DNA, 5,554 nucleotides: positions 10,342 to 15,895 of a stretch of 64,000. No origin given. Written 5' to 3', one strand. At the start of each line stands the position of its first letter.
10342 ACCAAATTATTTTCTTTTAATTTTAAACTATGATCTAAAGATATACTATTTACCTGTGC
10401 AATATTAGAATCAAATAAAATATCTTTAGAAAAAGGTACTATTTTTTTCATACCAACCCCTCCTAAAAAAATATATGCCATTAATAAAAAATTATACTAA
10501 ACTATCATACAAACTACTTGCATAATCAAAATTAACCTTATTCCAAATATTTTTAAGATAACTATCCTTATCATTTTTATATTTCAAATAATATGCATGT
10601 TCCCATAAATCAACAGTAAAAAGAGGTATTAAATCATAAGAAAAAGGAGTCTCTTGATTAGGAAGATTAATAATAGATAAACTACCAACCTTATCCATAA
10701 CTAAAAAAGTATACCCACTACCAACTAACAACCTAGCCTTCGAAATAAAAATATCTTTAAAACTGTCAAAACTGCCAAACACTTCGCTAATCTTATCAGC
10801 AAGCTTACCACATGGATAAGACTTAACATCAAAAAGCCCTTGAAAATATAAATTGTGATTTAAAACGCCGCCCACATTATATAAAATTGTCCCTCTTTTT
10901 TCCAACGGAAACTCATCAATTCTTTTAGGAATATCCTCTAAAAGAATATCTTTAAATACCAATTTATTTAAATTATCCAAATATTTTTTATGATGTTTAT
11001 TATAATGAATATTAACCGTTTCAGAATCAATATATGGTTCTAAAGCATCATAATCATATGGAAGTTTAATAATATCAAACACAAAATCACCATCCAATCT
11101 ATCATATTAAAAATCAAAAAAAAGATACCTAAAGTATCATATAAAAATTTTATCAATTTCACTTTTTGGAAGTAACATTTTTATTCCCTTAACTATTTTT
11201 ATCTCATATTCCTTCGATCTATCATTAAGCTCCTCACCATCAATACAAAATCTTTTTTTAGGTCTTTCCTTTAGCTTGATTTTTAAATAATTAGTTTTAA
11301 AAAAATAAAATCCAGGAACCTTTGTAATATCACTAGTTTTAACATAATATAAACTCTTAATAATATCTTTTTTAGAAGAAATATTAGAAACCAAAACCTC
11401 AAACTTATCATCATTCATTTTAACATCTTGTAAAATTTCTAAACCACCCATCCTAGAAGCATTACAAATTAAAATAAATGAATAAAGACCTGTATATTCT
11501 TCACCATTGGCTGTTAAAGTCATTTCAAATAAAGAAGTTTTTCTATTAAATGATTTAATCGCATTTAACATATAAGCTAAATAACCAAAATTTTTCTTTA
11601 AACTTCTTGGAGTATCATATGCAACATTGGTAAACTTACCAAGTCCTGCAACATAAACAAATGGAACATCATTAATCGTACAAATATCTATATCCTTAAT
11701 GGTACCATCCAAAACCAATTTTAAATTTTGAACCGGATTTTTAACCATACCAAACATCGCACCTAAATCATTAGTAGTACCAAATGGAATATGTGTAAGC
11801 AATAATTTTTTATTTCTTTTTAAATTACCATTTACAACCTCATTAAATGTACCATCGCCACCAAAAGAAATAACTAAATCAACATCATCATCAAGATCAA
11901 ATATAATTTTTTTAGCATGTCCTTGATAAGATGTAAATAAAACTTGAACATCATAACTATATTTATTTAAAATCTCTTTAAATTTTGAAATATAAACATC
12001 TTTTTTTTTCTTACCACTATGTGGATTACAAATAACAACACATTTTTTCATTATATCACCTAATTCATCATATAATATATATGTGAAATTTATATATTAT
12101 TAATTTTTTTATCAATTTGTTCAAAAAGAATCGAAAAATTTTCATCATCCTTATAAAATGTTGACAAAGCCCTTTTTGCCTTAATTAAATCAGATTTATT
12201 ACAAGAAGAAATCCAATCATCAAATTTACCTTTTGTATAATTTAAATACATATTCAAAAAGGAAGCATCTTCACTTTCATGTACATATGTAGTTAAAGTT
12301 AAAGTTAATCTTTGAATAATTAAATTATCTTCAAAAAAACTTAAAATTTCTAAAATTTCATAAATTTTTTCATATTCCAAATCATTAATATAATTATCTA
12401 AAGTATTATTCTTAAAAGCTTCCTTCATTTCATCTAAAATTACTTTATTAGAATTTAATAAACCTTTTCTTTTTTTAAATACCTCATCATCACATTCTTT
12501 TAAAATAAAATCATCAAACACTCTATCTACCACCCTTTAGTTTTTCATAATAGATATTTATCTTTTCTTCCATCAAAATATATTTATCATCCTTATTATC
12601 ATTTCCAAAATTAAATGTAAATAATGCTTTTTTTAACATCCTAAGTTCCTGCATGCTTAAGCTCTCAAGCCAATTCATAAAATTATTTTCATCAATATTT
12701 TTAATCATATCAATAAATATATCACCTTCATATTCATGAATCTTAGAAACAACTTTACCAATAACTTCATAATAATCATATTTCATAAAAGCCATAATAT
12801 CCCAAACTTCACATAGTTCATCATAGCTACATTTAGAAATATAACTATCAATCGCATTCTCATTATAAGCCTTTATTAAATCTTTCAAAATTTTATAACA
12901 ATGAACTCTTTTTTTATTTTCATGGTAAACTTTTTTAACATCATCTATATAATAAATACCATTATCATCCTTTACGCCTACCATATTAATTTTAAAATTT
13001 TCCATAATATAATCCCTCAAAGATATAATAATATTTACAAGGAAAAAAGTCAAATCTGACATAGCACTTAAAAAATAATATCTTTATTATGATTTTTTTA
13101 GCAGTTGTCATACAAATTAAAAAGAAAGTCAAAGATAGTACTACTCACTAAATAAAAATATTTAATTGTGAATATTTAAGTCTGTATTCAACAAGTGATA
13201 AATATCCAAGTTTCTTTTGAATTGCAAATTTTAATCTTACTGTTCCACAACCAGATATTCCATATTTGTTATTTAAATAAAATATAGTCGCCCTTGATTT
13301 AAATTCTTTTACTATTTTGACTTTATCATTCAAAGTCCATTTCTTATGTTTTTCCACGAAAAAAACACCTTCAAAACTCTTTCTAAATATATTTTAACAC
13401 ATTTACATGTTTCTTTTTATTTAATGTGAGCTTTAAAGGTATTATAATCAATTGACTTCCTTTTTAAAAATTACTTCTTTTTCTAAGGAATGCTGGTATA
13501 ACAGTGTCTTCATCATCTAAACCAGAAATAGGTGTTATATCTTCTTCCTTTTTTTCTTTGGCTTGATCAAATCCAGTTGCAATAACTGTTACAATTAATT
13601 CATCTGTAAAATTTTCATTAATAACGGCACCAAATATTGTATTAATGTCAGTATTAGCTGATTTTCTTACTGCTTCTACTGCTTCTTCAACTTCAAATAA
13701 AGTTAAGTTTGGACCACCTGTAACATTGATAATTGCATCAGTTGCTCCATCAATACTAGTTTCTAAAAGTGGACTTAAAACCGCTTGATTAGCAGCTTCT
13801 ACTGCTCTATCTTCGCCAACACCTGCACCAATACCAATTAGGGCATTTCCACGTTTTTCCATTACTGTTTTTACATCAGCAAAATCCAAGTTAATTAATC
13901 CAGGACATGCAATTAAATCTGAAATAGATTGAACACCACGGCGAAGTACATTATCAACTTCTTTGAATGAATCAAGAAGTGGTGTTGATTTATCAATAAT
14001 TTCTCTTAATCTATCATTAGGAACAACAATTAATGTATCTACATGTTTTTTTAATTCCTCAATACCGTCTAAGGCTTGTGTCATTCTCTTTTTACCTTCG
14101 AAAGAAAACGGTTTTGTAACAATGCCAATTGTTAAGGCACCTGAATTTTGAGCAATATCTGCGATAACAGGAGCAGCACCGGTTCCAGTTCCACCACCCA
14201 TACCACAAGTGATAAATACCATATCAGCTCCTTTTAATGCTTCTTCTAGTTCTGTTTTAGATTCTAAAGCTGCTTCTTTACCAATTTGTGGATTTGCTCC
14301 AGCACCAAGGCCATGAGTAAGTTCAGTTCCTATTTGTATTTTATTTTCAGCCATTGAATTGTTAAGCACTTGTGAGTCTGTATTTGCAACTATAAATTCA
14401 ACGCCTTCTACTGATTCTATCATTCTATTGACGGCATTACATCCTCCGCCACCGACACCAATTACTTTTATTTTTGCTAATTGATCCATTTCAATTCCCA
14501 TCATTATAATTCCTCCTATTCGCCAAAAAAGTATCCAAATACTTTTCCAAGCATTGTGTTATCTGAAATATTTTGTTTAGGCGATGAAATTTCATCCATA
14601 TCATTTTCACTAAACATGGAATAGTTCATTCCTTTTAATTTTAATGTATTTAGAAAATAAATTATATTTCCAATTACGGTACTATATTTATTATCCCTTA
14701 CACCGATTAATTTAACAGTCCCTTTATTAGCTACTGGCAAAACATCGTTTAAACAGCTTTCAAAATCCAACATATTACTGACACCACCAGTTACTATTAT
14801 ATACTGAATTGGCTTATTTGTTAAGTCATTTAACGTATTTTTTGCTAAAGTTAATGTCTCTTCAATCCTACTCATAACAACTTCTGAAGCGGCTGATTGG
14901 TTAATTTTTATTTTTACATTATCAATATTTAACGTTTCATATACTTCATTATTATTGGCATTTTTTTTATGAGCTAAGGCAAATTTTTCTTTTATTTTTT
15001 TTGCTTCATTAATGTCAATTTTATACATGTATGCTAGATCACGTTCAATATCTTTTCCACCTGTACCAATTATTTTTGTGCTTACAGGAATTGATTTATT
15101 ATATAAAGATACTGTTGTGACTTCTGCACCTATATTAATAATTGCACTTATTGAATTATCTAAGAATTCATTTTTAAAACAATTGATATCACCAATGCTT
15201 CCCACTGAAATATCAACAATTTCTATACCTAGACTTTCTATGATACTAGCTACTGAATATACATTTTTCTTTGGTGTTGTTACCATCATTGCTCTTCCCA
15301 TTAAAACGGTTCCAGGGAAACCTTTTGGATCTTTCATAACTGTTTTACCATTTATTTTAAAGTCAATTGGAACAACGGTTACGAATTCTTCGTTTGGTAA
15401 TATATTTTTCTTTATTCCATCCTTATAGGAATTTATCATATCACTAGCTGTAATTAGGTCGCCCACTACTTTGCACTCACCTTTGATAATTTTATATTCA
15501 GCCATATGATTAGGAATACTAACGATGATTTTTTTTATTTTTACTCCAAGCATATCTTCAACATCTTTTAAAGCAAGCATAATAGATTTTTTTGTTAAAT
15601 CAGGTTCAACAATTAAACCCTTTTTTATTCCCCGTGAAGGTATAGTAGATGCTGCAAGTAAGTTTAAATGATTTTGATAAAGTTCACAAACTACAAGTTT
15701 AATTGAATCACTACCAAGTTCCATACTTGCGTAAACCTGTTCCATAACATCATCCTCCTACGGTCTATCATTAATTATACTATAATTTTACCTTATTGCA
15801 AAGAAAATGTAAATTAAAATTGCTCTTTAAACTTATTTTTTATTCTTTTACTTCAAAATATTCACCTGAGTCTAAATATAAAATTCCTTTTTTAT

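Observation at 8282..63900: Dispersed repertoire of type IV pilin-like genes embedded among core genes, with no assembly machinery in 64 kb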

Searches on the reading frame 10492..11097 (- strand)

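Call 14: search_protein_families(library=pfam, proteins=[window:10492-11097:-], max_evalue=0.001)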
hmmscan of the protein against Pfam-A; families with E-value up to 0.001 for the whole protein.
window:10492-11097:- (201 aa): 2 families
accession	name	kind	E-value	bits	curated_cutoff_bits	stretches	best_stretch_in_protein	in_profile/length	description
PF02777.23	Sod_Fe_C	-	1.3e-31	109.1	20.9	1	96-194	2-100/102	Iron/manganese superoxide dismutases, C-terminal domain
PF00081.27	Sod_Fe_N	-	8.1e-23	81.1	27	1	7-88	2-81/82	Iron/manganese superoxide dismutases, alpha-hairpin domain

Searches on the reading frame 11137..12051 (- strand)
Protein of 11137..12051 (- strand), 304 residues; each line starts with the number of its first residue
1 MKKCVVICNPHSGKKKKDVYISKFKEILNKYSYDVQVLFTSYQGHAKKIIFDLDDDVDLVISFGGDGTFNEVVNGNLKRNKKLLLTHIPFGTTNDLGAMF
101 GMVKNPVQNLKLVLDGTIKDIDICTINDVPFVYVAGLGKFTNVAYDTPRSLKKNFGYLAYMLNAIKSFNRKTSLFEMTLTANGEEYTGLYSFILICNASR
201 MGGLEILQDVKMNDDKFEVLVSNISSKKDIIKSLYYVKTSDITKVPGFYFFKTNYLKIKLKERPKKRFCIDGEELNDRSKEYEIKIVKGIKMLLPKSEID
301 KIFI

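Call 14: search_protein_families(library=pfam, proteins=[window:11137-12051:-], max_evalue=0.001)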
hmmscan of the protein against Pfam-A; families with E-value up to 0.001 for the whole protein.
window:11137-12051:- (304 aa): 2 families
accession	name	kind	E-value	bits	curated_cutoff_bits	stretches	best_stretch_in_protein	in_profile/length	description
PF00781.29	DAGK_cat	-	1.2e-28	99.6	23.6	1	4-125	2-124/125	Diacylglycerol kinase catalytic domain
PF19279.4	YegS_C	-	4.4e-07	30.2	27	1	135-278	5-143/158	YegS C-terminal NAD kinase beta sandwich-like domain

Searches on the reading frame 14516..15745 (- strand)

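Call 14: search_protein_families(library=pfam, proteins=[window:14516-15745:-], max_evalue=0.001)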
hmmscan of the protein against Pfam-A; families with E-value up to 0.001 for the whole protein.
window:14516-15745:- (409 aa): 3 families
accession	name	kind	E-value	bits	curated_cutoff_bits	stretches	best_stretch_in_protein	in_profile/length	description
PF14450.12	FtsA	-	4.5e-18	66.3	31.8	1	201-359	1-127/127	Cell division protein FtsA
PF11104.14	PilM_2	-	1.9e-06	27.5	27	1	10-262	4-244/340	Type IV pilus assembly protein PilM;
PF02491.25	SHS2_FTSA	-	2.4e-05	25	25.4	1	88-156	10-79/79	SHS2 domain inserted in FTSA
